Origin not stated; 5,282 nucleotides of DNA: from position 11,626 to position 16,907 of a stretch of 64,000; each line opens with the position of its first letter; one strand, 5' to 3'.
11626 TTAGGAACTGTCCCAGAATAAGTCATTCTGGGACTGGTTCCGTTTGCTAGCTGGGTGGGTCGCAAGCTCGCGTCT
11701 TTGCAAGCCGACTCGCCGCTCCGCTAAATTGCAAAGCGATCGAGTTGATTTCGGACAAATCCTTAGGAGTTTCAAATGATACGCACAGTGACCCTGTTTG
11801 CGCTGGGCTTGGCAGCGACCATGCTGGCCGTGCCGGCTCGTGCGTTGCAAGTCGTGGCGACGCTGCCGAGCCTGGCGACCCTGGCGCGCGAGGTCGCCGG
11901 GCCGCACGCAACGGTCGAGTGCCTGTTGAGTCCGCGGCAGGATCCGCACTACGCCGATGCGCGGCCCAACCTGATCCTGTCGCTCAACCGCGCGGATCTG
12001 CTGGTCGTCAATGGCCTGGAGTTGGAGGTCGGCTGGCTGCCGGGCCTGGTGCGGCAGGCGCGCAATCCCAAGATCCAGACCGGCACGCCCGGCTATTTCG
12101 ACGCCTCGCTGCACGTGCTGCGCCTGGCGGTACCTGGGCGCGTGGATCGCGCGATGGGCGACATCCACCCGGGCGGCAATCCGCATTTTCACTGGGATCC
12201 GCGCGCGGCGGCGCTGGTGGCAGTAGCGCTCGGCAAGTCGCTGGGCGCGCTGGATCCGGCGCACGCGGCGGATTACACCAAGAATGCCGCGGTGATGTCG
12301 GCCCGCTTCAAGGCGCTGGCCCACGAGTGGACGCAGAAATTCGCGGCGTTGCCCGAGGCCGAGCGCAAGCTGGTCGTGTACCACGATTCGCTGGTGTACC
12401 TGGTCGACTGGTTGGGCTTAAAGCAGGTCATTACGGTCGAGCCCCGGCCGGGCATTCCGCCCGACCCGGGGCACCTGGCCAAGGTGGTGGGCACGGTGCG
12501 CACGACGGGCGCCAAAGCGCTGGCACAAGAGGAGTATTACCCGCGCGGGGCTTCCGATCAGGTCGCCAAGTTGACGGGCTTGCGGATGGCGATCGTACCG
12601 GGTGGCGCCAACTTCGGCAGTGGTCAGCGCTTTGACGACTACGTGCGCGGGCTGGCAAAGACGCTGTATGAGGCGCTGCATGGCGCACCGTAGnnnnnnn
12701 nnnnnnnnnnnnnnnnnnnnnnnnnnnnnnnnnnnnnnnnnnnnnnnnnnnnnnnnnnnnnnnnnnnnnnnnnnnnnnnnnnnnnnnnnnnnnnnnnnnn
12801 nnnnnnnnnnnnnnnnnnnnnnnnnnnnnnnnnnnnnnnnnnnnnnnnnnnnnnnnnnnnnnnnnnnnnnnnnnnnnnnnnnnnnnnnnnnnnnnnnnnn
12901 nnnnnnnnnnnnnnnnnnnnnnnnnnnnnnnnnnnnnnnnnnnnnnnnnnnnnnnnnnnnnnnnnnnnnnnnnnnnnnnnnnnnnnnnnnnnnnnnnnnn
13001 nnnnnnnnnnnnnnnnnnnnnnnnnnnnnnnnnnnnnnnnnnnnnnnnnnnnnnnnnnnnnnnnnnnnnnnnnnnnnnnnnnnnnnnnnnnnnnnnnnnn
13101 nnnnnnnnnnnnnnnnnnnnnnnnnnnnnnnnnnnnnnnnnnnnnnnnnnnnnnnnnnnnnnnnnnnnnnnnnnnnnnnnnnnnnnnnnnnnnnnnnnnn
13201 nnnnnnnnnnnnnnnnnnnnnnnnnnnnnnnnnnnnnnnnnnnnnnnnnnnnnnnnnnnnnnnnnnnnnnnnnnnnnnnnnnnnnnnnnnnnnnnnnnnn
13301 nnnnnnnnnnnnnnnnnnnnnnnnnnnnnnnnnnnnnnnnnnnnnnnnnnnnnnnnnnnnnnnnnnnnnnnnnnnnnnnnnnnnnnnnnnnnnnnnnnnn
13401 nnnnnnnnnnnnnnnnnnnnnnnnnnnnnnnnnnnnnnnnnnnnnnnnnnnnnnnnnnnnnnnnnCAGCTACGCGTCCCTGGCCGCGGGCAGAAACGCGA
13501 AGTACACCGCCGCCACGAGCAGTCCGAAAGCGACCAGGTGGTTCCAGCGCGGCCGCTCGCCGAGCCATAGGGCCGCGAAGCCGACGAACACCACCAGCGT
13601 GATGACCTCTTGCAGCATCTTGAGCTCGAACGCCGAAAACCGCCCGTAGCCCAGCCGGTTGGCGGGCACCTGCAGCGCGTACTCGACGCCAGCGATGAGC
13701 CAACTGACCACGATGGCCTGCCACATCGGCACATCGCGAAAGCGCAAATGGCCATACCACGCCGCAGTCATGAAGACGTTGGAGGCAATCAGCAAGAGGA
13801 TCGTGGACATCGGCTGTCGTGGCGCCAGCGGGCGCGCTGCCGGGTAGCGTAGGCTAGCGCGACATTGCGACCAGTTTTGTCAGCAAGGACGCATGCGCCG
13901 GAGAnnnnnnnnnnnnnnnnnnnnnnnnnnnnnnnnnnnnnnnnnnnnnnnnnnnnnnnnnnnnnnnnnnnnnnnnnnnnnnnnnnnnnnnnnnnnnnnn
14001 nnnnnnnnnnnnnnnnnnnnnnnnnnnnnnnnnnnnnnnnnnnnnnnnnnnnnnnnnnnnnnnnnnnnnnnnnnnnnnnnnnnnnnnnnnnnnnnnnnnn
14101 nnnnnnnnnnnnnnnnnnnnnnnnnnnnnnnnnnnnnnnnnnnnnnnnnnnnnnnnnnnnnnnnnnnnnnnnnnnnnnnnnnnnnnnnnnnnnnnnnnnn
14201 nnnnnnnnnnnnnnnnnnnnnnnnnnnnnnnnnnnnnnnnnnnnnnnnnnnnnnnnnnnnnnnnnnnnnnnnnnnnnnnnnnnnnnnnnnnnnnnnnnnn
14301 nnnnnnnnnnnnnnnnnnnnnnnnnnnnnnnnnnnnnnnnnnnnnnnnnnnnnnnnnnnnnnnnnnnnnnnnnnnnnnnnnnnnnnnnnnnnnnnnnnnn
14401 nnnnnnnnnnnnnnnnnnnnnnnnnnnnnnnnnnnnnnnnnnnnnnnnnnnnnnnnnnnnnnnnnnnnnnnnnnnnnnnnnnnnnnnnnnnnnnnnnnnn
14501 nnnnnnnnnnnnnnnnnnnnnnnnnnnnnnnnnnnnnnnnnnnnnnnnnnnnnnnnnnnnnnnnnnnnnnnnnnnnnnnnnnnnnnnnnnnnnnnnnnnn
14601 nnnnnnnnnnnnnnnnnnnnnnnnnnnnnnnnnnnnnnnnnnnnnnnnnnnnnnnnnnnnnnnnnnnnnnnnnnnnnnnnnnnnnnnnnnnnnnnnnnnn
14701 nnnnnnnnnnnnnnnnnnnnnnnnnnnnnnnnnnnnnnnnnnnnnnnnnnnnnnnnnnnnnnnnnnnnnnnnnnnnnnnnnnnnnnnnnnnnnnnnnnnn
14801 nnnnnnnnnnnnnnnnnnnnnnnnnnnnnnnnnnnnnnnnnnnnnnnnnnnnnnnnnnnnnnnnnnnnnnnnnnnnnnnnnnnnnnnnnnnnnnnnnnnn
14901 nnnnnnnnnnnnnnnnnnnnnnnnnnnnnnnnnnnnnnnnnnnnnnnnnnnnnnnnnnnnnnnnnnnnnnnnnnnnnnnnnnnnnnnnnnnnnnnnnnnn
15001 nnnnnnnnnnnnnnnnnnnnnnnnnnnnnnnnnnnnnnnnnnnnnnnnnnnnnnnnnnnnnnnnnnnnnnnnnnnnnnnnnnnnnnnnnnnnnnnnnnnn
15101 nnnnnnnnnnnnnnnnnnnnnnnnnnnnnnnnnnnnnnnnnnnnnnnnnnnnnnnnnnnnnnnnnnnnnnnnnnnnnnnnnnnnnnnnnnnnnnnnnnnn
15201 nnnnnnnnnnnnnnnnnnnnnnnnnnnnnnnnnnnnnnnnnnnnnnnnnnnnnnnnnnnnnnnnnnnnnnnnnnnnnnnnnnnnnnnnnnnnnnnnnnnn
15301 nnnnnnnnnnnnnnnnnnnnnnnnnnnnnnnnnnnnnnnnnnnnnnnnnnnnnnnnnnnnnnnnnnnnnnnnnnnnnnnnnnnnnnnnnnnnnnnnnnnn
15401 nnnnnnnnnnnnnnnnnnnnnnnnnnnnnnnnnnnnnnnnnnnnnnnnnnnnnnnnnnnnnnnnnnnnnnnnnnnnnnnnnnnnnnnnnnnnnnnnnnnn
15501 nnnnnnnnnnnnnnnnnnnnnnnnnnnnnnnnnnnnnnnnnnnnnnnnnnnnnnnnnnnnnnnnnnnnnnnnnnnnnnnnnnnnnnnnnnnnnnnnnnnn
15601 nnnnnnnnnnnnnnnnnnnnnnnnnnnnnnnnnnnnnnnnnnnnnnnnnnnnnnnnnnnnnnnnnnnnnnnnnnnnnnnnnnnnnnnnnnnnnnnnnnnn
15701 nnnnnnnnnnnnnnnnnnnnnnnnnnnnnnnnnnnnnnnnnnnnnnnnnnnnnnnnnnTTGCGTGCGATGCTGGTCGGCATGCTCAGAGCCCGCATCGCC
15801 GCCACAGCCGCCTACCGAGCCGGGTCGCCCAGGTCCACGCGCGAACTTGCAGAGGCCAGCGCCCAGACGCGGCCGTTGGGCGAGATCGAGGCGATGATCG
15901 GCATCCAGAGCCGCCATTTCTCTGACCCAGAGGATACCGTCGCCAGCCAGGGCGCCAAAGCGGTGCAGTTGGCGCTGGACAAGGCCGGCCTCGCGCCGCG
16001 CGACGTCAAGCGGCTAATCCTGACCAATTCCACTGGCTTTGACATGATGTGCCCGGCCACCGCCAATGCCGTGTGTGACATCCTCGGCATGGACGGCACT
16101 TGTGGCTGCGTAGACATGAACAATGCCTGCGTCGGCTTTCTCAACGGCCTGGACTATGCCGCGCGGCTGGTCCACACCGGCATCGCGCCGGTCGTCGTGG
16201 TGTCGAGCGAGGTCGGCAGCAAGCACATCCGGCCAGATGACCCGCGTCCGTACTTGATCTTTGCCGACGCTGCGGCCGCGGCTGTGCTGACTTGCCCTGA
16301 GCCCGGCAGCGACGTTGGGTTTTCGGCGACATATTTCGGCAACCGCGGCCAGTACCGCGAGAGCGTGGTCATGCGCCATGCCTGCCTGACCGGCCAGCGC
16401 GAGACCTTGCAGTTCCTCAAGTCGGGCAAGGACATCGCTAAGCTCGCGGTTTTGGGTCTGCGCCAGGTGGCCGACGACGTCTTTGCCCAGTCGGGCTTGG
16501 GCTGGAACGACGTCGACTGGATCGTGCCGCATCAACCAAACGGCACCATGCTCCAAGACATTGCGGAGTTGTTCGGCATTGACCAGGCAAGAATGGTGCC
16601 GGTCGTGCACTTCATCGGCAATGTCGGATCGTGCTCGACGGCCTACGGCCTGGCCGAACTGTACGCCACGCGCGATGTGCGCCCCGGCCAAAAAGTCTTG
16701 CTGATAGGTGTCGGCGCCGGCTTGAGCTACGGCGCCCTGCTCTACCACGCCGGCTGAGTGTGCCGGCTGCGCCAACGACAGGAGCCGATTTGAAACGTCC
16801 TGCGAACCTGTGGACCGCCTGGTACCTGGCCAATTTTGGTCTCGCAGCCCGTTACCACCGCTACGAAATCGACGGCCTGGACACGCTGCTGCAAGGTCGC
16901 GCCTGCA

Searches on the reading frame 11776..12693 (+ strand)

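Call 8: search_protein_families(library=pfam, proteins=[window:11776-12693:+], max_evalue=0.01)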
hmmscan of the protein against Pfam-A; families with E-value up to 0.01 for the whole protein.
window:11776-12693:+ (305 aa): 1 family
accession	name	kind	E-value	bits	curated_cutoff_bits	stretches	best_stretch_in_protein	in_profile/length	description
PF01297.22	ZnuA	-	7.2e-49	167.1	29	1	26-297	1-260/263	Zinc-uptake complex component A periplasmic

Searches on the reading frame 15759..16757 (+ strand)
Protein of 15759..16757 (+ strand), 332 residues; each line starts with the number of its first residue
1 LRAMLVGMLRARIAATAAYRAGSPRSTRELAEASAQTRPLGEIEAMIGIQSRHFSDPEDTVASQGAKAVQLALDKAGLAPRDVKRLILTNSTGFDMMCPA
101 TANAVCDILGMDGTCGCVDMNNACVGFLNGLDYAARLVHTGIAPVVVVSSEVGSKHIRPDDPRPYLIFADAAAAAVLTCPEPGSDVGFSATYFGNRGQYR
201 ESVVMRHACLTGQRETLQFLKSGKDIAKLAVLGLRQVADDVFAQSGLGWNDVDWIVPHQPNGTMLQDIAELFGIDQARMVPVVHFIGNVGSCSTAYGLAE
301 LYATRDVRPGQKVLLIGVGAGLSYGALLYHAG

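Call 8: search_protein_families(library=pfam, proteins=[window:15759-16757:+], max_evalue=0.01)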
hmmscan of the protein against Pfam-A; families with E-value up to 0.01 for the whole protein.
window:15759-16757:+ (332 aa): 4 families
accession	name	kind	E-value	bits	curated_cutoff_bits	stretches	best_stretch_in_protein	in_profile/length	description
PF08541.16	ACP_syn_III_C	-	2.2e-24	85.9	26.6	1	243-329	2-88/90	3-Oxoacyl-[acyl-carrier-protein (ACP)] synthase III C terminal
PF08545.16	ACP_syn_III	-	1.7e-13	50.6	24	1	119-183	2-68/80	3-Oxoacyl-[acyl-carrier-protein (ACP)] synthase III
PF02801.28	Ketoacyl-synt_C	-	0.00067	20.1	20.8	0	233-302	26-101/119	Beta-ketoacyl synthase, C-terminal domain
PF00108.29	Thiolase_N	-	0.0031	17.3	26.4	1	65-148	27-109/260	Thiolase, N-terminal domain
